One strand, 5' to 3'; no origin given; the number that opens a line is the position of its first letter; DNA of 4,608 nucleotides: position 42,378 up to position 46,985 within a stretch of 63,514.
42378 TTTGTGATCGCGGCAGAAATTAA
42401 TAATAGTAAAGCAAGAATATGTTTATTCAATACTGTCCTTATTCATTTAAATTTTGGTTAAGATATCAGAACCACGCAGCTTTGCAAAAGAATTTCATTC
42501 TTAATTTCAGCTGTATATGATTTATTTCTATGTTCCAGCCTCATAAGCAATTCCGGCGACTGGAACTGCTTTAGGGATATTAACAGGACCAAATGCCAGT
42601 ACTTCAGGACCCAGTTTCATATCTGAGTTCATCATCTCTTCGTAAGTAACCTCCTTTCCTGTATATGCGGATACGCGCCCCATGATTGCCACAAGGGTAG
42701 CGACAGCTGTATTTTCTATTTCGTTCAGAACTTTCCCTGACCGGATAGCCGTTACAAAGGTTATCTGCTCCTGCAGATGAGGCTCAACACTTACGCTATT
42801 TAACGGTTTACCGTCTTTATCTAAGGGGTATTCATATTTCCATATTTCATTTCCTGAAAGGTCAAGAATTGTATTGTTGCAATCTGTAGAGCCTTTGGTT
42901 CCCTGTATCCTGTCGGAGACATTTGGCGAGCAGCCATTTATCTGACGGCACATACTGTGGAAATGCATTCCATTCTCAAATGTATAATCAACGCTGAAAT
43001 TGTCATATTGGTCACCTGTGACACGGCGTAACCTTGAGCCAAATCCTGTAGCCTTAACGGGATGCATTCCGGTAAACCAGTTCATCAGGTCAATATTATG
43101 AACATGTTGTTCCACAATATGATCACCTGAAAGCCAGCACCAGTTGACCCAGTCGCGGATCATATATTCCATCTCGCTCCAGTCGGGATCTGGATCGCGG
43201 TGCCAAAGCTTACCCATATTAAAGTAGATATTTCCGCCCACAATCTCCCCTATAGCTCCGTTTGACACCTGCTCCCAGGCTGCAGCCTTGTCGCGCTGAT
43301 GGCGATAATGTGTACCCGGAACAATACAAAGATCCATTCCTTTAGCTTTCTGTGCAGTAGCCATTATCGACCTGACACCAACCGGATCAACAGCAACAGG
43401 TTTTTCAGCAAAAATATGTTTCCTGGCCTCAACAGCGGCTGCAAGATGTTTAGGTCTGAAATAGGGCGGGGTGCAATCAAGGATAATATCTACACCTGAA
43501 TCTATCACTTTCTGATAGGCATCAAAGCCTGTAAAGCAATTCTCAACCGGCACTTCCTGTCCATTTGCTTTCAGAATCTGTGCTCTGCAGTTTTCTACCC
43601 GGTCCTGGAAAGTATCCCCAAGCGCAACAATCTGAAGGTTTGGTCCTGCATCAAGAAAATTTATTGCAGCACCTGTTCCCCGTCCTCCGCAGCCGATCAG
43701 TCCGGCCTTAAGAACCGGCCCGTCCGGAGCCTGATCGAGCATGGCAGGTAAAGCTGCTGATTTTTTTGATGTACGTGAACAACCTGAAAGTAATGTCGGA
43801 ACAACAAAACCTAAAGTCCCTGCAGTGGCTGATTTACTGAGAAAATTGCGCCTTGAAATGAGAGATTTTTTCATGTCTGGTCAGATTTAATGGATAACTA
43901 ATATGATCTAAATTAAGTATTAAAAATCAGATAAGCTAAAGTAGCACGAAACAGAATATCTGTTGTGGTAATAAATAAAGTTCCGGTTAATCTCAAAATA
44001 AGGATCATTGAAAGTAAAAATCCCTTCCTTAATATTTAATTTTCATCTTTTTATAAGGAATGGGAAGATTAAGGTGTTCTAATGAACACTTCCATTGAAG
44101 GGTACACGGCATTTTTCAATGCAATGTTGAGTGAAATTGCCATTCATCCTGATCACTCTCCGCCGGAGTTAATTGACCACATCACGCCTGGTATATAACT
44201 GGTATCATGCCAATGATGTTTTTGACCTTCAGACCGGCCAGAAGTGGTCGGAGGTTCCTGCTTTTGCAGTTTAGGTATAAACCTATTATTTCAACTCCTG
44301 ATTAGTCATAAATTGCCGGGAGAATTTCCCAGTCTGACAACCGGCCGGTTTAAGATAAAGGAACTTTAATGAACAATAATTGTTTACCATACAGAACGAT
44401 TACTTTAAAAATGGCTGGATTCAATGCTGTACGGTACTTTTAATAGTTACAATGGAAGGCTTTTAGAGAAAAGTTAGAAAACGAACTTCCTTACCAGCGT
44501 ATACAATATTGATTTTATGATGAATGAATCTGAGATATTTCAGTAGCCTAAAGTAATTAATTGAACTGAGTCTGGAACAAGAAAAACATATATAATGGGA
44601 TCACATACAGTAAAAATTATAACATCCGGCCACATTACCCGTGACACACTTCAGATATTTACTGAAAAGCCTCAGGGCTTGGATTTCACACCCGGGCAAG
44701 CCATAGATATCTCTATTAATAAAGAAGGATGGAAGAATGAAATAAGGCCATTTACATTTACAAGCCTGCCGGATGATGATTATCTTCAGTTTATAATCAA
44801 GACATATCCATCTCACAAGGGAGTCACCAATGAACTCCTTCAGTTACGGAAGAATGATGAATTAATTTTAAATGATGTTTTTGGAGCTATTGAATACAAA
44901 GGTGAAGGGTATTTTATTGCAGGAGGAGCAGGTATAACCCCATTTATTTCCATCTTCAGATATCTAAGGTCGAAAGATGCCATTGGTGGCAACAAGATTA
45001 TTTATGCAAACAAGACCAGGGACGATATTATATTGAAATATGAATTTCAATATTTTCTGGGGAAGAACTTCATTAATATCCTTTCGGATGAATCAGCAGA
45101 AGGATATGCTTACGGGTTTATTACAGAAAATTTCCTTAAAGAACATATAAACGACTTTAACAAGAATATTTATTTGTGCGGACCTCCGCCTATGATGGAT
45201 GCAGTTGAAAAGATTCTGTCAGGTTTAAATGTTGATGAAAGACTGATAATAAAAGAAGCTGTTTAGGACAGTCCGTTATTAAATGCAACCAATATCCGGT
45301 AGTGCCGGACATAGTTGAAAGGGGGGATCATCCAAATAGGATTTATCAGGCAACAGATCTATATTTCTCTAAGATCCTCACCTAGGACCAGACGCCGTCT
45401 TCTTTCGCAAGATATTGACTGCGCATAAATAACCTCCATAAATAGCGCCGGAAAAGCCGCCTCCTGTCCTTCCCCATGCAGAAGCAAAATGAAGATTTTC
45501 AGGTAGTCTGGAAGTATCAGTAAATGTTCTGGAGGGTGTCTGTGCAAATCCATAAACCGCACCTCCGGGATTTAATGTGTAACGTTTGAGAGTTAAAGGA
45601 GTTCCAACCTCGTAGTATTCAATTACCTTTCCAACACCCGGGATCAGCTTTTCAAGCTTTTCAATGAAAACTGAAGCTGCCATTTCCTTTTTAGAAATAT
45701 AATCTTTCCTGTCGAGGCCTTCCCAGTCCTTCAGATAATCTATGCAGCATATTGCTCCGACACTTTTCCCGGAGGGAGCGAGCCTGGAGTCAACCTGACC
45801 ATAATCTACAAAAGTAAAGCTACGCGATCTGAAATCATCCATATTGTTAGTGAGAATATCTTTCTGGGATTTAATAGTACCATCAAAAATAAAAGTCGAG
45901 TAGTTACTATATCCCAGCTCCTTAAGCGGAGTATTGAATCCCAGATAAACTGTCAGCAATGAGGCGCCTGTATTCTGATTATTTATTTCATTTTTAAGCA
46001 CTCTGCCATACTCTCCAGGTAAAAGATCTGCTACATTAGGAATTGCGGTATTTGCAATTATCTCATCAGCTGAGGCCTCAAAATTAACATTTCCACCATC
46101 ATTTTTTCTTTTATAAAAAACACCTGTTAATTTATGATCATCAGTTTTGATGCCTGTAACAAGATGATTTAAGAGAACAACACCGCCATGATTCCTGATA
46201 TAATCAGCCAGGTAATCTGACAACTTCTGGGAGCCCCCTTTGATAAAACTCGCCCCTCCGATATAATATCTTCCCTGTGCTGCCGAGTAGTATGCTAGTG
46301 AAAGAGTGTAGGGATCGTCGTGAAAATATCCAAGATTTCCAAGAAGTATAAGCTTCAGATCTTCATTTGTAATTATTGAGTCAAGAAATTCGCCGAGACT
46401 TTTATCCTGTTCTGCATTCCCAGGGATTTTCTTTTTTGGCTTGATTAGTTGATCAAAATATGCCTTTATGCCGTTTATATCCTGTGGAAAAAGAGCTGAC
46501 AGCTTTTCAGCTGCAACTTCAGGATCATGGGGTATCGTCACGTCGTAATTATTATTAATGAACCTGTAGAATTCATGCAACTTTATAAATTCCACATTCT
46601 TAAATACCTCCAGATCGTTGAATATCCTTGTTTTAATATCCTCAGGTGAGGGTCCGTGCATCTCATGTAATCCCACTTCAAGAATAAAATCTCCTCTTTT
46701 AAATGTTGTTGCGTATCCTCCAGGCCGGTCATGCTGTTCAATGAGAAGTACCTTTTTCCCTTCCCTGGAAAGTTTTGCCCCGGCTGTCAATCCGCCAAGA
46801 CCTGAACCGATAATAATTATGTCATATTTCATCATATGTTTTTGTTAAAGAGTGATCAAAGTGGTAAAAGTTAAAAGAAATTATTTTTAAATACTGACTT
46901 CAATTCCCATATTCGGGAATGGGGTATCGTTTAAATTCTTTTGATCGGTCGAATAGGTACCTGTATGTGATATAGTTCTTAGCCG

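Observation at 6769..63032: Nine copies of an extended promoter-like motif with a conserved spacer, all on the + strand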

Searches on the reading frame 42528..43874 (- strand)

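Call 44: search_protein_families(library=pfam, proteins=[window:42528-43874:-], max_evalue=0.0001)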
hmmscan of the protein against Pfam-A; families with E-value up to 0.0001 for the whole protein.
window:42528-43874:- (448 aa): 3 families
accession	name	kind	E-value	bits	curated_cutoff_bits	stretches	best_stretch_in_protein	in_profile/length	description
PF01408.29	GFO_IDH_MocA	-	6.7e-12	46.6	24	1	56-179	2-114/120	Oxidoreductase family, NAD-binding Rossmann fold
PF22725.1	GFO_IDH_MocA_C3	-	1.2e-10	41.9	27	1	199-329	4-122/124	GFO/IDH/MocA C-terminal domain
PF02894.22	GFO_IDH_MocA_C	-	7.5e-05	23.1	22.9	0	201-331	2-128/218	Oxidoreductase family, C-terminal alpha/beta domain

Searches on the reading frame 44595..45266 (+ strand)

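Call 44: search_protein_families(library=pfam, proteins=[window:44595-45266:+], max_evalue=0.0001)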
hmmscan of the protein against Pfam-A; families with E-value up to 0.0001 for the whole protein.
window:44595-45266:+ (223 aa): 3 families
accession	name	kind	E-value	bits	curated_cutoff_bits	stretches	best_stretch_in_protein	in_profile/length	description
PF00175.26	NAD_binding_1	-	1.6e-16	61.3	22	1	107-206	1-109/109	Oxidoreductase NAD-binding domain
PF08022.18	FAD_binding_8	-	9e-08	32.6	22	1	8-83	6-80/109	FAD-binding domain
PF00970.30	FAD_binding_6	-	8.3e-05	23.3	21.1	0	23-101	21-99/99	Oxidoreductase FAD-binding domain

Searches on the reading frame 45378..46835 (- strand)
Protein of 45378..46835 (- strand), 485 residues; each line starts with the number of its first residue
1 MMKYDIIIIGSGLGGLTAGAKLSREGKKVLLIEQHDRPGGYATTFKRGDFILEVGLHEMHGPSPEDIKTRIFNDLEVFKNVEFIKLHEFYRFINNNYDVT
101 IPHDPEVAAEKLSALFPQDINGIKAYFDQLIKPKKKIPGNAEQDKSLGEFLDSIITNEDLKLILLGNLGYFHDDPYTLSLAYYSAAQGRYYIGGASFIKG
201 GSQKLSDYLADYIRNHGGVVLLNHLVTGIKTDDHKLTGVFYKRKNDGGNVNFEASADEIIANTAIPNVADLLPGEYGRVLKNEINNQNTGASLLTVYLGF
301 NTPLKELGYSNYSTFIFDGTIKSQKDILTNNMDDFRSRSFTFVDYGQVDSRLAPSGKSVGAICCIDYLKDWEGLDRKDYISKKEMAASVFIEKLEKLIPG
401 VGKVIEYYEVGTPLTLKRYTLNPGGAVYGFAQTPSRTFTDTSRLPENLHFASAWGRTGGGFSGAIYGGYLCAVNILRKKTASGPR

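Call 44: search_protein_families(library=pfam, proteins=[window:45378-46835:-], max_evalue=0.0001)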
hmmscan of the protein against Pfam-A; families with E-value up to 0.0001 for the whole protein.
window:45378-46835:- (485 aa): 9 families
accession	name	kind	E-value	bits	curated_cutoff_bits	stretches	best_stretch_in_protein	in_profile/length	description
PF01593.30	Amino_oxidase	-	4.2e-26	92.7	19.8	1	13-476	1-443/443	Flavin containing amine oxidoreductase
PF13450.12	NAD_binding_8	-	5.8e-16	59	21.9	1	8-66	1-59/68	NAD(P)-binding Rossmann-like domain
PF12831.13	FAD_oxidored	-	4.9e-11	43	27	1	5-124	1-104/416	FAD dependent oxidoreductase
PF00890.30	FAD_binding_2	-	6e-11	42.6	20.4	1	5-45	1-40/414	FAD binding domain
PF01266.30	DAO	-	3.7e-10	40.3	27.9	1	5-46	1-41/353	FAD dependent oxidoreductase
PF07992.20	Pyr_redox_2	-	3.6e-06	27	26.1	0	4-44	1-34/291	Pyridine nucleotide-disulphide oxidoreductase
PF01494.25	FAD_binding_3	-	1.3e-05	25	22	1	4-37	2-35/349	FAD binding domain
PF00070.33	Pyr_redox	-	2.3e-05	25.2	22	0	6-39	2-35/82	Pyridine nucleotide-disulphide oxidoreductase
PF01946.23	Thi4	-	4.3e-05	23.3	26.2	1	2-41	16-56/235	Thi4 family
